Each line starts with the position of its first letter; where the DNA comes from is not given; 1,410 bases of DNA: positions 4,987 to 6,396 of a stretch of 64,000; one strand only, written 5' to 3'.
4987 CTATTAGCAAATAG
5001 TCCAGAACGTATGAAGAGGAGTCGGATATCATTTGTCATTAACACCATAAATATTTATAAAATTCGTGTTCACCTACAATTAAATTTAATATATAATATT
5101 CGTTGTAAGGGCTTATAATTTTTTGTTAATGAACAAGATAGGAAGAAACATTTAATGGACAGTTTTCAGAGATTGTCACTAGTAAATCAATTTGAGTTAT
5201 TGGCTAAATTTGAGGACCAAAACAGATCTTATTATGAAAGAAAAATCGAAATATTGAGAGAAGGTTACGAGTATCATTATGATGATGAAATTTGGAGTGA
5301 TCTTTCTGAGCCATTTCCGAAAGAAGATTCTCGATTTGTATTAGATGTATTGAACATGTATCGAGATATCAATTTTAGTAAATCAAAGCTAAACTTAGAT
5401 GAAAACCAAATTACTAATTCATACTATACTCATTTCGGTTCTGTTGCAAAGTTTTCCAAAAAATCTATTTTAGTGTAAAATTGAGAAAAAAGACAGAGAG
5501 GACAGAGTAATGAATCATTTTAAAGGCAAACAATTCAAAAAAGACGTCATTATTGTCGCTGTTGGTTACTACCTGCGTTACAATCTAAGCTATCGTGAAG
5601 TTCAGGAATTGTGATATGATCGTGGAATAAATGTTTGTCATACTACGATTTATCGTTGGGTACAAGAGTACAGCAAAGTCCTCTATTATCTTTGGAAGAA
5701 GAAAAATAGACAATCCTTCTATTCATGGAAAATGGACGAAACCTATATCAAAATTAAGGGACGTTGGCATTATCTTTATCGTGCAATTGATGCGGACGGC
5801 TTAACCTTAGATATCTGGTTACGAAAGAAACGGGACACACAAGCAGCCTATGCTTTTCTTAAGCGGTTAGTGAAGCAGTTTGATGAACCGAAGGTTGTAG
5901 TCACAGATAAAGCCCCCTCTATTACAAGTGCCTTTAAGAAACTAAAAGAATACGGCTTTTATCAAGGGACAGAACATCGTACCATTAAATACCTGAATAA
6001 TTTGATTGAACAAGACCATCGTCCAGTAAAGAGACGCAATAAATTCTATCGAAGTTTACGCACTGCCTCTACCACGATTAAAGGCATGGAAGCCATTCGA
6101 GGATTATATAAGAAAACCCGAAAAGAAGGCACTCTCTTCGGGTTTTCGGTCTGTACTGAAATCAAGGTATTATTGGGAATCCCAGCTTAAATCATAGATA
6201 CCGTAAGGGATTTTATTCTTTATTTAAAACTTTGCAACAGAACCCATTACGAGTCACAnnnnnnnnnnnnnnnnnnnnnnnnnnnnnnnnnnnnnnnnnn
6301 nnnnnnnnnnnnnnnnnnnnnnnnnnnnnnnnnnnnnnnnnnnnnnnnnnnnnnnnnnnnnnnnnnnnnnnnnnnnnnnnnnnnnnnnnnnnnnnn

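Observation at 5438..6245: Chimeric IS6 element (ISS1-like 5' half / IS1216 3' half) carrying a nonsense codon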

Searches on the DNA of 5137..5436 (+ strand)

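Call 61: search_dna_similar(query=window:5137-5436:+, collection=plasmids, mode=near, max_rows=40, rows=spread)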
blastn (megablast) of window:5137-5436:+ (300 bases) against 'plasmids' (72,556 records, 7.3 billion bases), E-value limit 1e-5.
Records with a match: 104; places in all: 104; records where one place covers at least 80% of the query: 104.
Best place of each record, by identity: >=99% 103; 90-95% 1.
By first word of the organism name: Enterococcus 104.
By predicted mobility (MOB-suite, as given by PLSDB): conjugative 68; non-mobilizable 26; mobilizable 10.
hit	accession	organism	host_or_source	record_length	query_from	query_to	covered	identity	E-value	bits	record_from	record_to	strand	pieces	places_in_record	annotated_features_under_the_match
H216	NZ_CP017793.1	Enterococcus faecium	Homo sapiens,Peritoneal fluid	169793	1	300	100%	100.0%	2e-155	555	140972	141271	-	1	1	YfbU family protein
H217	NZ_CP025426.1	Enterococcus faecium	WGS,fodder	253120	1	300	100%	100.0%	2e-155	555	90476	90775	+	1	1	YfbU family protein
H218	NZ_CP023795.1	Enterococcus faecium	Homo sapiens,blood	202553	1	300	100%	100.0%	2e-155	555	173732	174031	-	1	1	YfbU family protein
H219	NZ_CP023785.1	Enterococcus faecium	Homo sapiens,blood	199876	1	300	100%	100.0%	2e-155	555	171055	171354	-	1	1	YfbU family protein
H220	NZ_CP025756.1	Enterococcus faecium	-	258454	1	300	100%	100.0%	2e-155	555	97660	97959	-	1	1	YfbU family protein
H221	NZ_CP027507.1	Enterococcus faecium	Homo sapiens,not_blood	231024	1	300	100%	100.0%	2e-155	555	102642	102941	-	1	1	YfbU family protein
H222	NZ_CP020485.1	Enterococcus faecium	Homo sapiens,human,urine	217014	1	300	100%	100.0%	2e-155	555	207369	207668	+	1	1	YfbU family protein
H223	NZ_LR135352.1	Enterococcus faecium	-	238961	1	300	100%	100.0%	2e-155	555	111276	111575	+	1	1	YfbU family protein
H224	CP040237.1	Enterococcus faecium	Homo sapiens,Pus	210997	1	300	100%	100.0%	2e-155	555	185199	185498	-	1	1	none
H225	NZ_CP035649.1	Enterococcus faecium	Homo sapiens,isolate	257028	1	300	100%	100.0%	2e-155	555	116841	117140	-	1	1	YfbU family protein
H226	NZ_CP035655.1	Enterococcus faecium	Homo sapiens,isolate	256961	1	300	100%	100.0%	2e-155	555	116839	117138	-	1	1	YfbU family protein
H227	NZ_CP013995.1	Enterococcus faecium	Homo sapiens,feces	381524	1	300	100%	100.0%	2e-155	555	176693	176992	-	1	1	YfbU family protein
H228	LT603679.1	Enterococcus faecium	Homo sapiens,human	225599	1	300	100%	100.0%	2e-155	555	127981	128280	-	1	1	none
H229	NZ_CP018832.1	Enterococcus faecium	Homo sapiens,blood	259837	1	300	100%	100.0%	2e-155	555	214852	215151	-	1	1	YfbU family protein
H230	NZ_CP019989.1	Enterococcus faecium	Homo sapiens,rectal swab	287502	1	300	100%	100.0%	2e-155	555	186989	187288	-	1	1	YfbU family protein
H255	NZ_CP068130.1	Enterococcus casseliflavus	-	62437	4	245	81%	92.6%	3e-93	348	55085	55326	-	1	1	YfbU family protein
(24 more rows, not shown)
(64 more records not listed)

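Call 62: get_annotated_region(hit=H255, flank=3000)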
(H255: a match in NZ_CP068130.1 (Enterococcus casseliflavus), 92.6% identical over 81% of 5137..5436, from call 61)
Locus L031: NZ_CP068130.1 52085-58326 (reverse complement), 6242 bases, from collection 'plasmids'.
description: Enterococcus casseliflavus strain FDAARGOS_1121 plasmid unnamed1, complete sequence
organism: Enterococcus casseliflavus (NCBI taxid 37734)
taxonomy: Bacteria; Bacillota; Bacilli; Lactobacillales; Enterococcaceae; Enterococcus; Enterococcus casseliflavus
host: -; source: -; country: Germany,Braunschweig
typing (MOB-suite, as given by PLSDB): non-mobilizable; replicon rep_cluster_183
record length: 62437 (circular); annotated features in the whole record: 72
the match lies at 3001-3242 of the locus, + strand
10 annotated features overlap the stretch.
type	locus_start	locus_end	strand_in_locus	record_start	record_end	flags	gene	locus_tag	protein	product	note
CDS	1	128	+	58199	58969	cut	-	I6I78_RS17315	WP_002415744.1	ABC transporter permease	-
CDS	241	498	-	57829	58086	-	-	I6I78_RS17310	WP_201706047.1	CHAP domain-containing protein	-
CDS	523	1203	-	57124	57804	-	-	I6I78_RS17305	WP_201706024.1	IS6-like element IS1216 family transposase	GO:0006313 - DNA transposition [Evidence IEA]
CDS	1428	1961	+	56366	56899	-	-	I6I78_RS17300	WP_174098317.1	hypothetical protein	-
CDS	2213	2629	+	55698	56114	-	-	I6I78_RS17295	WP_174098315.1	hypothetical protein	-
CDS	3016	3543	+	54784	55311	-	-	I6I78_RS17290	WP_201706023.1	YfbU family protein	-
CDS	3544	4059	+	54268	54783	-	-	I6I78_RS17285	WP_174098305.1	(4Fe-4S)-binding protein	-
CDS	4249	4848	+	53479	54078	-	-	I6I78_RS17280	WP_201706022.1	tyrosine-type recombinase/integrase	GO:0015074 - DNA integration [Evidence IEA]; GO:0006310 - DNA recombination [Evidence IEA]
CDS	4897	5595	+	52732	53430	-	-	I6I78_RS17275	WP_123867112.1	Fic family protein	-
CDS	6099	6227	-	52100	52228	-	-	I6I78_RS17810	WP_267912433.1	hypothetical protein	-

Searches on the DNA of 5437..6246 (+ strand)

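Call 4: search_dna_similar(query=window:5437-6246:+, collection=plasmids, mode=near, max_rows=40)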
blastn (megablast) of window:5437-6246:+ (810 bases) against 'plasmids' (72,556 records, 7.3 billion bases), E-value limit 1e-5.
Records with a match: 2308; places in all: 10036; records where one place covers at least 80% of the query: 2227.
Best place of each record, by identity: >=99% 117; 95-99% 40; 90-95% 1602; 80-90% 528; 60-80% 21.
By first word of the organism name: Enterococcus 1559; Lactococcus 468; Listeria 89; Lactiplantibacillus 37; Staphylococcus 23; Streptococcus 23; Pediococcus 20; Ligilactobacillus 20; Vagococcus 15; Tetragenococcus 13; and 16 more.
By predicted mobility (MOB-suite, as given by PLSDB): mobilizable 1108; non-mobilizable 725; conjugative 475.
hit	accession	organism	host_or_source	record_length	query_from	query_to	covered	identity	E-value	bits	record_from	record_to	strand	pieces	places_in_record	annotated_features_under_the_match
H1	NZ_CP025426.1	Enterococcus faecium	WGS,fodder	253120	1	810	100%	100.0%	0e+0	1496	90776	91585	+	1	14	YfbU family protein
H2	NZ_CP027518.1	Enterococcus faecium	Homo sapiens,blood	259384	1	810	100%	100.0%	0e+0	1496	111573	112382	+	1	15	YfbU family protein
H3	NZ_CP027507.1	Enterococcus faecium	Homo sapiens,not_blood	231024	1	810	100%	100.0%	0e+0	1496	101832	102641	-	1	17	YfbU family protein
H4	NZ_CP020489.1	Enterococcus faecium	Homo sapiens,human,urine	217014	1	810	100%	100.0%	0e+0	1496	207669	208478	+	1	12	YfbU family protein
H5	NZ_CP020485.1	Enterococcus faecium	Homo sapiens,human,urine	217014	1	810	100%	100.0%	0e+0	1496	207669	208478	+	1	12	YfbU family protein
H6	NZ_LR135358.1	Enterococcus faecium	-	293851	1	810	100%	100.0%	0e+0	1496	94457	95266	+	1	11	YfbU family protein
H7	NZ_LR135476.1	Enterococcus faecium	-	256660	1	810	100%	100.0%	0e+0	1496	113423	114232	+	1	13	YfbU family protein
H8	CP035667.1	Enterococcus faecium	Homo sapiens,isolate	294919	1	810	100%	100.0%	0e+0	1496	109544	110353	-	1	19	none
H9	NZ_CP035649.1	Enterococcus faecium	Homo sapiens,isolate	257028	1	810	100%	100.0%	0e+0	1496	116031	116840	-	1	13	YfbU family protein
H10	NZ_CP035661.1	Enterococcus faecium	Homo sapiens,isolate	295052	1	810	100%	100.0%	0e+0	1496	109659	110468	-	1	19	YfbU family protein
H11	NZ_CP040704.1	Enterococcus faecium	Homo sapiens,cell culture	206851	1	810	100%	100.0%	0e+0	1496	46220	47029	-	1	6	YfbU family protein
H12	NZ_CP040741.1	Enterococcus faecium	Homo sapiens,urine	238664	1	810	100%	100.0%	0e+0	1496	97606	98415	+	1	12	YfbU family protein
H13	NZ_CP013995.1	Enterococcus faecium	Homo sapiens,feces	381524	1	810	100%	100.0%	0e+0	1496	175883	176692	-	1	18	YfbU family protein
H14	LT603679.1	Enterococcus faecium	Homo sapiens,human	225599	1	810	100%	100.0%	0e+0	1496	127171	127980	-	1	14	none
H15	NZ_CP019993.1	Enterococcus faecium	Homo sapiens,rectal swab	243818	1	810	100%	100.0%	0e+0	1496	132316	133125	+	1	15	YfbU family protein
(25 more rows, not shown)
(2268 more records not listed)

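Call 6: get_annotated_region(hit=H1, flank=7000)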
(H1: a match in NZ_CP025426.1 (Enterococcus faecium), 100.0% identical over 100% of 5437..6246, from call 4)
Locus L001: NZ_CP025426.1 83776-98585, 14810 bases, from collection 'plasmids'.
description: Enterococcus faecium strain SC4 plasmid p1, complete sequence
organism: Enterococcus faecium (NCBI taxid 1352)
taxonomy: Bacteria; Bacillota; Bacilli; Lactobacillales; Enterococcaceae; Enterococcus; Enterococcus faecium
host: -; source: WGS,fodder; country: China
typing (MOB-suite, as given by PLSDB): conjugative; replicon rep_cluster_1763,rep_cluster_893; relaxase MOBP; mating-pair formation MPF_T
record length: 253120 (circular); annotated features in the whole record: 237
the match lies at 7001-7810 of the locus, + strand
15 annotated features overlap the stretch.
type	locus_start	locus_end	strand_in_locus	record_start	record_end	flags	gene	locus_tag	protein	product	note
CDS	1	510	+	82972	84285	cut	-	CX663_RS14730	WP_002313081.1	sugar ABC transporter substrate-binding protein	-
CDS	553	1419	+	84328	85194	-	-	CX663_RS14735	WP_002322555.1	sugar ABC transporter permease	-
CDS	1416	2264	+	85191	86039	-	-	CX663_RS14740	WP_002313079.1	carbohydrate ABC transporter permease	GO:0008643 - carbohydrate transport [Evidence IEA]; GO:0055085 - transmembrane transport [Evidence IEA]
CDS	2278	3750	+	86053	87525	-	-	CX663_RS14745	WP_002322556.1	glycoside hydrolase family 32 protein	-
CDS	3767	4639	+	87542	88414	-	-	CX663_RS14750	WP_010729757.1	fructokinase ScrK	-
CDS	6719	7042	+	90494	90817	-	-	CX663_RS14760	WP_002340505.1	YfbU family protein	-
CDS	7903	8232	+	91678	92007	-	-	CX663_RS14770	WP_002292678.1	AbrB family transcriptional regulator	-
CDS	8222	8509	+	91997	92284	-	-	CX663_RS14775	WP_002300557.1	type II toxin-antitoxin system RelE/ParE family toxin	-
CDS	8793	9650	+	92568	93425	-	-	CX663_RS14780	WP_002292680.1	ParA family protein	-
CDS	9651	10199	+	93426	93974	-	-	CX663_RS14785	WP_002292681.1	hypothetical protein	-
CDS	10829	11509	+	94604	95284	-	-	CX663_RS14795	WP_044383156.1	IS6-like element ISS1N family transposase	GO:0006313 - DNA transposition [Evidence IEA]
CDS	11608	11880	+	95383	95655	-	-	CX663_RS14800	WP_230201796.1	hypothetical protein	-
CDS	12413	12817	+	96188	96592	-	tnpA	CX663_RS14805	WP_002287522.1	IS200/IS605-like element ISEfa4 family transposase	GO:0006313 - DNA transposition [Evidence IEA]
CDS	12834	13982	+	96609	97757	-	tnpB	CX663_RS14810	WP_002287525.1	IS200/IS605 family element RNA-guided endonuclease TnpB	-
CDS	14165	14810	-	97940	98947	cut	-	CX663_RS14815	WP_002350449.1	LacI family DNA-binding transcriptional regulator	-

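Call 8: search_dna_similar(query=window:5700-5970:+, collection=plasmids, mode=near, max_rows=60, rows=spread)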
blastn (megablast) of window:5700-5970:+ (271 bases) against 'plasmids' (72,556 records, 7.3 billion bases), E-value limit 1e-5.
Records with a match: 2236; places in all: 9231; records where one place covers at least 80% of the query: 1851.
Best place of each record, by identity: >=99% 107; 95-99% 362; 90-95% 1679; 80-90% 88.
By first word of the organism name: Enterococcus 1552; Lactococcus 421; Listeria 87; Lactiplantibacillus 33; Staphylococcus 23; Streptococcus 22; Pediococcus 19; Ligilactobacillus 17; Vagococcus 15; Tetragenococcus 13; and 14 more.
By predicted mobility (MOB-suite, as given by PLSDB): mobilizable 1068; non-mobilizable 701; conjugative 467.
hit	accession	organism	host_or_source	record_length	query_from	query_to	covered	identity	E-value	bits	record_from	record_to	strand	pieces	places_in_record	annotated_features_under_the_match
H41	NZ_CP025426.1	Enterococcus faecium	WGS,fodder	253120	1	271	100%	100.0%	2e-139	501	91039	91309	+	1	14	none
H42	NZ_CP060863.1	Enterococcus faecium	Homo sapiens,clinical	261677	1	271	100%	100.0%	2e-139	501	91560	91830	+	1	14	none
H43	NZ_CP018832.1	Enterococcus faecium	Homo sapiens,blood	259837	1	271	100%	99.3%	4e-136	490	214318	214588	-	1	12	none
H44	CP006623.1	Enterococcus faecium Aus0085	-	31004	1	271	100%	93.4%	7e-109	399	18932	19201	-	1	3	Integrase core domain protein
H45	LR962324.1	Enterococcus faecalis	-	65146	1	271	100%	92.3%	2e-104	385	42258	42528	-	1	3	none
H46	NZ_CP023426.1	Enterococcus faecium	Homo sapiens,blood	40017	1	271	100%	91.9%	9e-103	379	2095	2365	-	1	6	IS6-like element IS1216 family transposase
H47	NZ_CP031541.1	Lactococcus cremoris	prokaryote,dairy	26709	1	271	100%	91.9%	9e-103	379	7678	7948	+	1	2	IS6-like element ISS1W family transposase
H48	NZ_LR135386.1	Enterococcus faecium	-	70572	1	271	100%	91.9%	9e-103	379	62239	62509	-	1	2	IS6-like element IS1216 family transposase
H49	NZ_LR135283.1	Enterococcus faecium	-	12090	1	271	100%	91.9%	9e-103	379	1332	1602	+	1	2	IS6-like element IS1216 family transposase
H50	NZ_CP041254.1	Enterococcus faecium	Homo sapiens,infection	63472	1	271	100%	91.9%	9e-103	379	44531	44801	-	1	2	IS6-like element IS1216 family transposase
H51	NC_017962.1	Enterococcus faecium DO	Homo sapiens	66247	1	271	100%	91.9%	9e-103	379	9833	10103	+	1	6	IS6 family transposase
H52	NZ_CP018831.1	Enterococcus faecium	Homo sapiens,blood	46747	1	271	100%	91.9%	9e-103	379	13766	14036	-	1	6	none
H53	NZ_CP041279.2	Enterococcus faecium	Homo sapiens,feces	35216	1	271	100%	91.9%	9e-103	379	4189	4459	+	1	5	IS6-like element IS1216 family transposase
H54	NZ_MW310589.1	Lactococcus garvieae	-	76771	1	271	100%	91.9%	9e-103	379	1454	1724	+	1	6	IS6-like element IS1216 family transposase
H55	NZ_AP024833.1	Enterococcus faecium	Homo sapiens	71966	1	271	100%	91.9%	9e-103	379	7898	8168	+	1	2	IS6-like element IS1216 family transposase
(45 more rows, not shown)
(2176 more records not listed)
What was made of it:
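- On Natural hybrid IS (IS1006/1008 type): The hybrid junction is in 107 records, and the records listed for it are E. faecium plasmids (calls 4, 8).
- Inheritance: the junction occurs at >=99% identity in 107 PLSDB records (call 8).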
